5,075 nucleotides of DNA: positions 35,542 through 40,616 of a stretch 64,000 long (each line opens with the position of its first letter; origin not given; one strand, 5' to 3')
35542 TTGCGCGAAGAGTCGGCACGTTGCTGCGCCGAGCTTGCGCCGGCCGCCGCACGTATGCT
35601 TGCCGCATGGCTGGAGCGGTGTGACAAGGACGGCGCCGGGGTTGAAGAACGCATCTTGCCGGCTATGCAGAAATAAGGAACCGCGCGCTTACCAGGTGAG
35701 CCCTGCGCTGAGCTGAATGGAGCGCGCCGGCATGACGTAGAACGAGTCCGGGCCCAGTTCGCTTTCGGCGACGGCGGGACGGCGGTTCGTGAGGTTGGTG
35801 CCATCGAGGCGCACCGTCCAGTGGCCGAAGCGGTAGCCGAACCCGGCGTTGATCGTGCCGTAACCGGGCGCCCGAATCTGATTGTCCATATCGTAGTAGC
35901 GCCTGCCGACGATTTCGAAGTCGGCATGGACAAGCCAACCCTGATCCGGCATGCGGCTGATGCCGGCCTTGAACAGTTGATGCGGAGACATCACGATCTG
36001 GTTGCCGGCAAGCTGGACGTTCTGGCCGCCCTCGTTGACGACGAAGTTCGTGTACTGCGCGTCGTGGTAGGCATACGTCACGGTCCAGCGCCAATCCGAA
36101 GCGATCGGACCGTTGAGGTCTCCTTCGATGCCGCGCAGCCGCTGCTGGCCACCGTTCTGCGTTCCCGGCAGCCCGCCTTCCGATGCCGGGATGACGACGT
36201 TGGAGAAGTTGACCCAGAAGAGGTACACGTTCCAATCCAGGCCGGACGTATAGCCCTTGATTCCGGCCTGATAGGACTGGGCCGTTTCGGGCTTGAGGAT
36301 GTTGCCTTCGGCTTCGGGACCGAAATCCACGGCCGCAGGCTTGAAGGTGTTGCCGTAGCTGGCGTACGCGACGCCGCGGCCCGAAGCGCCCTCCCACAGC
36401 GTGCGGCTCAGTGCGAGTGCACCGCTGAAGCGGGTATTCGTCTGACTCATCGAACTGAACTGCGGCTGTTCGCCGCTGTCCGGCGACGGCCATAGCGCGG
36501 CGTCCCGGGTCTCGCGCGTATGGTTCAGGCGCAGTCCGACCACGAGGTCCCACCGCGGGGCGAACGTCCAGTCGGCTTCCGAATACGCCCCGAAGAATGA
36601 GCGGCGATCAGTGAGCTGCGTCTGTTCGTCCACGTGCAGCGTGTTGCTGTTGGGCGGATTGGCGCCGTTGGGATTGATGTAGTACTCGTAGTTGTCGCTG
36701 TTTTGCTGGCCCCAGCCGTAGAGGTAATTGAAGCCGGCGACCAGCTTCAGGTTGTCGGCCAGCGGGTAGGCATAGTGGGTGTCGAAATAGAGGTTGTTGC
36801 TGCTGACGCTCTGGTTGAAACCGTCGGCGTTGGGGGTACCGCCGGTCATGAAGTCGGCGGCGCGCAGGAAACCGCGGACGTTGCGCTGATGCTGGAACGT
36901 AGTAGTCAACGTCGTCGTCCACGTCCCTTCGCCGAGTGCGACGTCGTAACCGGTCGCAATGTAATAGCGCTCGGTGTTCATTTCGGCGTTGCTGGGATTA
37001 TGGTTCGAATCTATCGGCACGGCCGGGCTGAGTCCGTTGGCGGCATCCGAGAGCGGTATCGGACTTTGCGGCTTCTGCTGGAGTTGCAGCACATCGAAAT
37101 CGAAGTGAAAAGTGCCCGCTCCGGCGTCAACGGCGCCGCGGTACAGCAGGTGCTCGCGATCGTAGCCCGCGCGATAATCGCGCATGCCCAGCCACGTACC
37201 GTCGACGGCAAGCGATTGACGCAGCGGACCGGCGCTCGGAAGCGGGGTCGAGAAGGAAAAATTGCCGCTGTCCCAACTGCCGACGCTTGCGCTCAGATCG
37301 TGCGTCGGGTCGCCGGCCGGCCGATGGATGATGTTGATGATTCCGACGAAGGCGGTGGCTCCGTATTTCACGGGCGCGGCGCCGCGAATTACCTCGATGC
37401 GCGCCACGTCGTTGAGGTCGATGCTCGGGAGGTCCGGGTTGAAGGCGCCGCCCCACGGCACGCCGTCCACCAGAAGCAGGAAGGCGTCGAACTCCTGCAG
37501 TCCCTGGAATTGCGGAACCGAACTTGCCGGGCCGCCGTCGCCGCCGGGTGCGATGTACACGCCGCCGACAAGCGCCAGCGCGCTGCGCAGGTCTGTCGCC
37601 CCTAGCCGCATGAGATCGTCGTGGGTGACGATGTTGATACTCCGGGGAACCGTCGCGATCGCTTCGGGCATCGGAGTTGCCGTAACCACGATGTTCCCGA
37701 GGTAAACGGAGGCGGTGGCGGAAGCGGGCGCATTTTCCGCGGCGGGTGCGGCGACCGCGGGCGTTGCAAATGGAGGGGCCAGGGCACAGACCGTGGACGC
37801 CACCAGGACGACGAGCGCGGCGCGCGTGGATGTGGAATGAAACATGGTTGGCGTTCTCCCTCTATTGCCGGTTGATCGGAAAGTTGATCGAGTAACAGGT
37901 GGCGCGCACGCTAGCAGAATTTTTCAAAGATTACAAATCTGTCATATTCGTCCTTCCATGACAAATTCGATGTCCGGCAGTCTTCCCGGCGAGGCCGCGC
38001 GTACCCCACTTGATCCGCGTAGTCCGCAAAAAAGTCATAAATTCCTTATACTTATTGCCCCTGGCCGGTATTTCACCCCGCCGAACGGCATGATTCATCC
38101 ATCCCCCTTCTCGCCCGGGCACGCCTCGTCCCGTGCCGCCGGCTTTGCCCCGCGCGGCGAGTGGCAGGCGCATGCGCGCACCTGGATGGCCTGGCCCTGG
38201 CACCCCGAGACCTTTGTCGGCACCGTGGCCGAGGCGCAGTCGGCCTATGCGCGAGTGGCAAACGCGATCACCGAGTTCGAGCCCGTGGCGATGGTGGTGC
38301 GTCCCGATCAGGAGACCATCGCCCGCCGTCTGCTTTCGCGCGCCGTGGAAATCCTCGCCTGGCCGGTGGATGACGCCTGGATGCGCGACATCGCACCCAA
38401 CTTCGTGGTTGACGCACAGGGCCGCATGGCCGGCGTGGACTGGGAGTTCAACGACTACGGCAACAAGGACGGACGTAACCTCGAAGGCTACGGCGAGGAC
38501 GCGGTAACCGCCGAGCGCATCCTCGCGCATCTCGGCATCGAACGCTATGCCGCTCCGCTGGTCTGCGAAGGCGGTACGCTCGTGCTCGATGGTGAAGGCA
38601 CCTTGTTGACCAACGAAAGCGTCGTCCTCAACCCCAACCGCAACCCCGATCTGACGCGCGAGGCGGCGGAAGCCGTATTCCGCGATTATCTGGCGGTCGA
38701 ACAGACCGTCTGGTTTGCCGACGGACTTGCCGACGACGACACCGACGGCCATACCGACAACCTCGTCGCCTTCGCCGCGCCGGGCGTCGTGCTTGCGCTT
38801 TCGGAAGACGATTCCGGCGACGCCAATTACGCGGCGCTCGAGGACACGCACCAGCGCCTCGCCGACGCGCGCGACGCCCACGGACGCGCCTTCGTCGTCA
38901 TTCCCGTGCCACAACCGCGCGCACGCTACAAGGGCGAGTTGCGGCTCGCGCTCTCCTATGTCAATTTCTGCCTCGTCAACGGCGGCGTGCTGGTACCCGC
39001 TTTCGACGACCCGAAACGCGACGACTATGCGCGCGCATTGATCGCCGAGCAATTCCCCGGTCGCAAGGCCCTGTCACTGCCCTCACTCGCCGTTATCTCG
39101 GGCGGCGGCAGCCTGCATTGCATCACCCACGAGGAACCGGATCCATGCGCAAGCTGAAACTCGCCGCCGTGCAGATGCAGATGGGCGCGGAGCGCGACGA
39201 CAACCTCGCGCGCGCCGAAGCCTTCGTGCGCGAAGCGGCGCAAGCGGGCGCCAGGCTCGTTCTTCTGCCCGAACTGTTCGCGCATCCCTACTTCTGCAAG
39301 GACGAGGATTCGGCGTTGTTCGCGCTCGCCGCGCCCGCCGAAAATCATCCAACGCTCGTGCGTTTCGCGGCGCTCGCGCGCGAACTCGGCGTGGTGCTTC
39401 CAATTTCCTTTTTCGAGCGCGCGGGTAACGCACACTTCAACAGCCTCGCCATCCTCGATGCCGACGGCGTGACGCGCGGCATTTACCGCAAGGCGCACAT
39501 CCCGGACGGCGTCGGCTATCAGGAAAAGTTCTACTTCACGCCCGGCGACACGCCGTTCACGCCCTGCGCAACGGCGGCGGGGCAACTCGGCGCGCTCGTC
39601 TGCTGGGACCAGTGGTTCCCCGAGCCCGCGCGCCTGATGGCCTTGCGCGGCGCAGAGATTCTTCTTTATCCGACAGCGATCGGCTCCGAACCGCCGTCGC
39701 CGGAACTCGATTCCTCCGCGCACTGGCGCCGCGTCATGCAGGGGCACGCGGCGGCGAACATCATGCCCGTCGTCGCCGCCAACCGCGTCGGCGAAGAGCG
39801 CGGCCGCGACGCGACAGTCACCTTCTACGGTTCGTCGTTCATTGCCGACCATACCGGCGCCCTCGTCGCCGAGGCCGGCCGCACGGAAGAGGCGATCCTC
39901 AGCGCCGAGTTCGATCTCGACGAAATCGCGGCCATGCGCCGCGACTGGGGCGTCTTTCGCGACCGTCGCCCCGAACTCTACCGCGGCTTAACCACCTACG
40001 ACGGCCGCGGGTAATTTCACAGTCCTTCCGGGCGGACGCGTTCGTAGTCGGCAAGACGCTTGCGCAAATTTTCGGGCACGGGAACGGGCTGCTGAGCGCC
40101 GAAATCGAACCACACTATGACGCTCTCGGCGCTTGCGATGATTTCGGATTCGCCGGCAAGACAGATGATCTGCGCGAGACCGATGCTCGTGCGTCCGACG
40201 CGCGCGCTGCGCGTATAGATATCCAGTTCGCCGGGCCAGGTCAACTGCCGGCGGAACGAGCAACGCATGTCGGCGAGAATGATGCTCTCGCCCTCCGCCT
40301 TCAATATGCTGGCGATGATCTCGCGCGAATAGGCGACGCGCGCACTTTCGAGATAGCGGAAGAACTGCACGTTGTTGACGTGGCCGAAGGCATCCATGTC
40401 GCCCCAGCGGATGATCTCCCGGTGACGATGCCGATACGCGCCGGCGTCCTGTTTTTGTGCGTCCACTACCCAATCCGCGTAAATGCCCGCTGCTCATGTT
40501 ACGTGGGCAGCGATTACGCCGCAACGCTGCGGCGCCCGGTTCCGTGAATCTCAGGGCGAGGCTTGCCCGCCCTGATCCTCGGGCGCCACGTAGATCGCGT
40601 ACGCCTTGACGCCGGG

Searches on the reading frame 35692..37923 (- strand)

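Call 42: search_protein_families(library=pfam, proteins=[window:35692-37923:-], max_evalue=0.001)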
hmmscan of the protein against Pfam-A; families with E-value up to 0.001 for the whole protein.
window:35692-37923:- (744 aa): 3 families
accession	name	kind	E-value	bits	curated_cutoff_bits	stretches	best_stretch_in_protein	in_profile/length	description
PF00593.30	TonB_dep_Rec_b-barrel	-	6.9e-38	132.1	27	1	296-711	41-436/436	TonB dependent receptor-like, beta-barrel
PF07715.20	Plug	-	2.7e-19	70.1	23.9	1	90-194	3-106/107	TonB-dependent Receptor Plug Domain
PF14905.12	OMP_b-brl_3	-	1.6e-09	37.8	27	1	339-472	10-142/408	Outer membrane protein beta-barrel family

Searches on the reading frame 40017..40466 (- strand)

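Call 3: search_protein_families(library=pfam, proteins=[window:40017-40466:-], max_evalue=0.01)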
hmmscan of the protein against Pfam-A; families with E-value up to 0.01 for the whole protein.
window:40017-40466:- (149 aa): 3 families
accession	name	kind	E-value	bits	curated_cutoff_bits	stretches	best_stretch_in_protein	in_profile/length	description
PF13279.12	4HBT_2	-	9.1e-22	78.2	25.5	1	19-138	1-122/122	Thioesterase-like superfamily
PF03061.28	4HBT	-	6.3e-09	36.5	20.6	1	27-97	1-66/79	Thioesterase superfamily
PF20791.3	Acyl-ACP_TE_C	-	0.00061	20.4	21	1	18-40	13-35/101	Acyl-ACP thioesterase C-terminal domain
